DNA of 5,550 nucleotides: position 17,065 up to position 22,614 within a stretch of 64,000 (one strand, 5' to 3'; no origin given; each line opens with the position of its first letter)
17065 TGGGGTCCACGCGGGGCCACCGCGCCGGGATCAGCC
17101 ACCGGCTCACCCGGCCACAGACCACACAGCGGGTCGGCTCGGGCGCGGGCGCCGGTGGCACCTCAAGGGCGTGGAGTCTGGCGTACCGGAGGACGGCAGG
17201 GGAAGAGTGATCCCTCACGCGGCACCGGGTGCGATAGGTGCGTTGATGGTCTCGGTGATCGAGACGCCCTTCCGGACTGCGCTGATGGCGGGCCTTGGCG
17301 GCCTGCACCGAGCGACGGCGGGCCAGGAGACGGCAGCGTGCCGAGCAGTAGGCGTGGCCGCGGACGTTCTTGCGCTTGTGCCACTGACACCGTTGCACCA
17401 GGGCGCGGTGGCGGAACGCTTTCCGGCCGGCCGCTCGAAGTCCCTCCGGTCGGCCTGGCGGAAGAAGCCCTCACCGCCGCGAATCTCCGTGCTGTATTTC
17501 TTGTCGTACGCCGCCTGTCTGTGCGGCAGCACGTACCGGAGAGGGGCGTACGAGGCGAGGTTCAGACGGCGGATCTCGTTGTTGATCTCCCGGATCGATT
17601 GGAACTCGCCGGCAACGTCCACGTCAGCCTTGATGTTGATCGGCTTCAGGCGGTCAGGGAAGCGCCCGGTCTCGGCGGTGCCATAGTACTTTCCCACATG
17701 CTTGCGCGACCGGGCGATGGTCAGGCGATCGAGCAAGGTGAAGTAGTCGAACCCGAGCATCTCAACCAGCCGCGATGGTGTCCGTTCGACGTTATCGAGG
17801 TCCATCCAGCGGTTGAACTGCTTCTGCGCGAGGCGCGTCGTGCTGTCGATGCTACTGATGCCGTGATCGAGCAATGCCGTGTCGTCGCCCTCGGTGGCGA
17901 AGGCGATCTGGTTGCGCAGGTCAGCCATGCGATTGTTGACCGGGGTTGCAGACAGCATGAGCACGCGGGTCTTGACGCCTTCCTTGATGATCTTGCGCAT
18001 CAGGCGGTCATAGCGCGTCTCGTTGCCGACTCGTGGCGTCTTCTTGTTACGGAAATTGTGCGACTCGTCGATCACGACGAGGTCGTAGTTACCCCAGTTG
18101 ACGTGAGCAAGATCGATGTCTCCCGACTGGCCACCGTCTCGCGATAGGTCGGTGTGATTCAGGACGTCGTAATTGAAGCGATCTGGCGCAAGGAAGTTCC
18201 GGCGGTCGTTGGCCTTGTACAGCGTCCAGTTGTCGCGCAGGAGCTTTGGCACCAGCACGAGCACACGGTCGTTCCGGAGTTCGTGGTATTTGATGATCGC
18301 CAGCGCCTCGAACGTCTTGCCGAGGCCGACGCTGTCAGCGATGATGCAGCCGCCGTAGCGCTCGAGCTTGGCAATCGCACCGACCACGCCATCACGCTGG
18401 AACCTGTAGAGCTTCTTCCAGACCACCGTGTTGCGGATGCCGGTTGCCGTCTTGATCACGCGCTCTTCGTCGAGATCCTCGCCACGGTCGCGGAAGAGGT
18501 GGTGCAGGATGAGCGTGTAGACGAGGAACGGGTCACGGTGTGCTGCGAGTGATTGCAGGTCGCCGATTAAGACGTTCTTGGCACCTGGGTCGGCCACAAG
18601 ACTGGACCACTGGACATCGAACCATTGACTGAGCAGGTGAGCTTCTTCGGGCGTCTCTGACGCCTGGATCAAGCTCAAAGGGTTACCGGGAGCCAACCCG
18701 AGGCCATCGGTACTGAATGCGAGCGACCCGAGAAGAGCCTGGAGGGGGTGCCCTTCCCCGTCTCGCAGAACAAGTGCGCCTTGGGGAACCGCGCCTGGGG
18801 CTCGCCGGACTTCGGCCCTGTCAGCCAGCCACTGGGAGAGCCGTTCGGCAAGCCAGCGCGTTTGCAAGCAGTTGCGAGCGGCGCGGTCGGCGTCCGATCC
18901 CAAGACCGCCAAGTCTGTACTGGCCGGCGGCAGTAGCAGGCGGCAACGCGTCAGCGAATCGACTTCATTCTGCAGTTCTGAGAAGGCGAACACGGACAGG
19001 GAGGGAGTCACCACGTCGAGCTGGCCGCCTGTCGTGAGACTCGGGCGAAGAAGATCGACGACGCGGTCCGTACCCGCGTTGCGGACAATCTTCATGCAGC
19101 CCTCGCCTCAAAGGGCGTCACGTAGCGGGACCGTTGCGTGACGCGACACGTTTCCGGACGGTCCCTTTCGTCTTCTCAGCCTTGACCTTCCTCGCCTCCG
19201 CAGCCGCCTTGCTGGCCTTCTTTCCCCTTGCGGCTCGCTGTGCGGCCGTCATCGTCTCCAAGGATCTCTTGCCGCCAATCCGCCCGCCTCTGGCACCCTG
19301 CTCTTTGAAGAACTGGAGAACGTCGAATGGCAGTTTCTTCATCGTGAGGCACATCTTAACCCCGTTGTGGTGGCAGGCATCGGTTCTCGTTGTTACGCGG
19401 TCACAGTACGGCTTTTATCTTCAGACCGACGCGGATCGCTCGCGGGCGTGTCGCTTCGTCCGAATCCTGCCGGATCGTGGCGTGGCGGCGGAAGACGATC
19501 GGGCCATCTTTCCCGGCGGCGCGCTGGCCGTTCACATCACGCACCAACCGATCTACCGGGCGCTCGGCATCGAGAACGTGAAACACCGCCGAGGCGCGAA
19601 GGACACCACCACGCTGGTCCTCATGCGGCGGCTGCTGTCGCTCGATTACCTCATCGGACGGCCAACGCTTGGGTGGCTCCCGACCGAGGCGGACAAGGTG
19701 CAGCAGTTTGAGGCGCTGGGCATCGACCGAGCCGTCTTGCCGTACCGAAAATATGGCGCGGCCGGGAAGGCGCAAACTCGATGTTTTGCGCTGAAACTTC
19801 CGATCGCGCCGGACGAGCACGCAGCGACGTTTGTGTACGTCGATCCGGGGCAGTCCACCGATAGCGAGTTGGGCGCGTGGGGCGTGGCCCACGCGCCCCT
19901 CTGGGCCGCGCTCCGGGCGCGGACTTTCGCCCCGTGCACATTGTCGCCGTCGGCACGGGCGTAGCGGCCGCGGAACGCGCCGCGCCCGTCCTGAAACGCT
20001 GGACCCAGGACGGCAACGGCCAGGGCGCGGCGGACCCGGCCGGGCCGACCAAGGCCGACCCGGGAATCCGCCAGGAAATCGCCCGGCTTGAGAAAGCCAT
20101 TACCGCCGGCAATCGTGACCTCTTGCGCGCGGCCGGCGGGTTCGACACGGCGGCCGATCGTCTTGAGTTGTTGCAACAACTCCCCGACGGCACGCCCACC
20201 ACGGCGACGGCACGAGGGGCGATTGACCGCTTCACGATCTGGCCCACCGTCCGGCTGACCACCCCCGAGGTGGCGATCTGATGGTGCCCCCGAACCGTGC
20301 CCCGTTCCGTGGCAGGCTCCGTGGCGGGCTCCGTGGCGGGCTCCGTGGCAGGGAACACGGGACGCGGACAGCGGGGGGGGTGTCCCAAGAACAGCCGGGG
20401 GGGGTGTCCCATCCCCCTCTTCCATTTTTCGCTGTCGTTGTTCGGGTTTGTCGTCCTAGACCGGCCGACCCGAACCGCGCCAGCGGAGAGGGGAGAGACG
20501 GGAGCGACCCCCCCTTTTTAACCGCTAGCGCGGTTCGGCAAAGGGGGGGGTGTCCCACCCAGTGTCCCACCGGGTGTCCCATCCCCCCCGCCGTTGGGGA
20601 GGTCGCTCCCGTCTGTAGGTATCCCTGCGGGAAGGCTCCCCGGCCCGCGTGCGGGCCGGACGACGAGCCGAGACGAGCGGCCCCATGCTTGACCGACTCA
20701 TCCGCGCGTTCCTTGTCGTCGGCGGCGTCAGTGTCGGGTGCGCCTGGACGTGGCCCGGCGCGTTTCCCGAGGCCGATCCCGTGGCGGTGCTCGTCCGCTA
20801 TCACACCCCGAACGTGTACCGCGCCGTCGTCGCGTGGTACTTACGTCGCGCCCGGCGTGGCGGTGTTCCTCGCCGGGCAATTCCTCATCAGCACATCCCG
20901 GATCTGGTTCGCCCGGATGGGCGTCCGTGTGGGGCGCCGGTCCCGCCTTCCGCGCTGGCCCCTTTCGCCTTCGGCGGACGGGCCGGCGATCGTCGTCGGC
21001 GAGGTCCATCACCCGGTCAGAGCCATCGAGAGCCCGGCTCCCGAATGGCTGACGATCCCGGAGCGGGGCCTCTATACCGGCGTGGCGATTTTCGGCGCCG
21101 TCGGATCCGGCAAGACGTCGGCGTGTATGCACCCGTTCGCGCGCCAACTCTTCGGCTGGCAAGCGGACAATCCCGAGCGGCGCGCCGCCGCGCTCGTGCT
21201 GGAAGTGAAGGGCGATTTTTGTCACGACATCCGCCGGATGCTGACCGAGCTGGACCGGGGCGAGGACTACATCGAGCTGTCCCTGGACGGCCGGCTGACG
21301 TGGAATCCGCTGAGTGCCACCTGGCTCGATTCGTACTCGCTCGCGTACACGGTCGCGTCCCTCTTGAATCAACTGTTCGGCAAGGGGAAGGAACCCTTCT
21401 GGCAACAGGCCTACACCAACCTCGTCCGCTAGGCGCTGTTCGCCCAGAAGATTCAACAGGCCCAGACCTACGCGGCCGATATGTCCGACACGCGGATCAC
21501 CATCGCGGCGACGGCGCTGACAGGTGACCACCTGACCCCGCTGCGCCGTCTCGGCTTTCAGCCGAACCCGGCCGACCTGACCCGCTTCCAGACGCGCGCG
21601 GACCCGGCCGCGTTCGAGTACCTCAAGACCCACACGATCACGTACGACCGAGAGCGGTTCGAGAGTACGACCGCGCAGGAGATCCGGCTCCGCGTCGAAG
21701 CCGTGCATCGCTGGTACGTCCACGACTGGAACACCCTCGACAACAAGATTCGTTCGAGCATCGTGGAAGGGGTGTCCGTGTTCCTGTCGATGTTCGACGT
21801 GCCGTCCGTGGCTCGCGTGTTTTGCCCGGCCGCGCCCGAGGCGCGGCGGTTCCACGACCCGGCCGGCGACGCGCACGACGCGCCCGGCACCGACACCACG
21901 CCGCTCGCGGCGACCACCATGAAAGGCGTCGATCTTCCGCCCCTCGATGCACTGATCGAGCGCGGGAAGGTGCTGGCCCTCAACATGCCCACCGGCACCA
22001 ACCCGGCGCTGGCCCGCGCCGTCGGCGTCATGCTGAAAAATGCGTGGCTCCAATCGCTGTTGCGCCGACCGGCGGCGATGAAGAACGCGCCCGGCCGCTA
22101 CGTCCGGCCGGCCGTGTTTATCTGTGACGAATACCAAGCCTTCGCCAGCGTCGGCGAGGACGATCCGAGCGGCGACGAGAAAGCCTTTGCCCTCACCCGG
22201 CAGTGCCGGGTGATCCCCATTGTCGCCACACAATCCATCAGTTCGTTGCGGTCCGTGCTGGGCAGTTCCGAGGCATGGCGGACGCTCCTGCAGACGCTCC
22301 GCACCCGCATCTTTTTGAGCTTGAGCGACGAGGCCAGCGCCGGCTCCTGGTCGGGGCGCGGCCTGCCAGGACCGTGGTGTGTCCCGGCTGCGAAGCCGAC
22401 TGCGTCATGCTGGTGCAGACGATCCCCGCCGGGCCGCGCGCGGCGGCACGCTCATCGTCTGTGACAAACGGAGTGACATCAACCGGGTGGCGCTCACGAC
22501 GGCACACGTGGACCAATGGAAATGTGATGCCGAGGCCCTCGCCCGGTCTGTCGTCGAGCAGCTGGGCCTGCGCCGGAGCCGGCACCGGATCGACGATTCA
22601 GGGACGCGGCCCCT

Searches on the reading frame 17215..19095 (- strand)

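Call 17: search_protein_families(library=pfam, proteins=[window:17215-19095:-], max_evalue=0.01)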
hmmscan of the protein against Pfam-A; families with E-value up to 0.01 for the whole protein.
window:17215-19095:- (626 aa): 4 families
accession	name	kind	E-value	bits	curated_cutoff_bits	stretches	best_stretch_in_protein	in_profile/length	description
PF00176.29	SNF2-rel_dom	-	5.9e-10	39.2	24.9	1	245-291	14-67/290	SNF2-related domain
PF04851.21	ResIII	-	1.2e-06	29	22.5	1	249-386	25-163/164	Type III restriction enzyme, res subunit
PF00270.35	DEAD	-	3.1e-05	24.2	26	1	334-386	115-161/167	DEAD/DEAH box helicase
PF13872.12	AAA_34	-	0.005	16.2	27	0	338-387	176-226/306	P-loop containing NTP hydrolase pore-1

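Call 75: search_protein_families(library=padloc, proteins=[window:17215-19095:-], max_evalue=0.00001)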
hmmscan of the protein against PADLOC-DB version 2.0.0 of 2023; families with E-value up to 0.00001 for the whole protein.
window:17215-19095:- (626 aa): 20 families
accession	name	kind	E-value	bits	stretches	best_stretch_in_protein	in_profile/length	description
PDLC01075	C3a139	-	8.9e-51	171.2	1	188-555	190-501/948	HKD+Snf2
PDLC03830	ZacC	-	3.4e-16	57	1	330-402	237-301/1019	-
PDLC04556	PDC-M27C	-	8.9e-14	48.8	1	233-290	40-100/892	-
PDLC02843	DpdE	-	3e-13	46.6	1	246-390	177-302/1091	DpdE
PDLC02619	DrmD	-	4.8e-13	46.1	1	235-292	39-96/872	DrmD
PDLC02623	DrmD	-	1.3e-11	41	1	248-292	119-165/1040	DrmD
PDLC02840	DpdE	-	2.2e-11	40.8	1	251-388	180-305/1091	DpdE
PDLC04554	PDC-M27C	-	2.6e-09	33.9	0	336-406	195-263/1217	-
PDLC00631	ZorD1|ZorD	-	1.2e-08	31.2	1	228-339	441-554/1071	"SWI2/SNF2 helicase, Mrr-like nuclease"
PDLC02622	DrmD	-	6.3e-08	29.9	0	231-292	125-186/422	DrmD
PDLC02846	DpdE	-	8e-08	28.6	1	251-387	183-324/1034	DpdE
PDLC00633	ZorD1|ZorD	-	1.2e-07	28.2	1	225-291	440-508/908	"SWI2/SNF2 helicase, Mrr-like nuclease"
PDLC02632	DrmD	-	3e-07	27.3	0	231-291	126-186/662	DrmD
PDLC02852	DpdE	-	1.4e-06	24.5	1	221-399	458-630/905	DpdE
PDLC02504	BrxHI|BrxHII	-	2.5e-06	23.7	0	222-291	105-172/971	BrxHII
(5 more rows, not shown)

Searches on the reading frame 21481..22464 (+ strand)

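Call 58: search_protein_families(library=pfam, proteins=[window:21481-22464:+], max_evalue=0.001)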
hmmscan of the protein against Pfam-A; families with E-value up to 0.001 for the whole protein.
window:21481-22464:+ (327 aa): 1 family
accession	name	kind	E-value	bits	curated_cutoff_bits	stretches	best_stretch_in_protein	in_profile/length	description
PF12696.13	TraG-D_C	-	6.3e-05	23.3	22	1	211-288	2-73/126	TraM recognition site of TraD and TraG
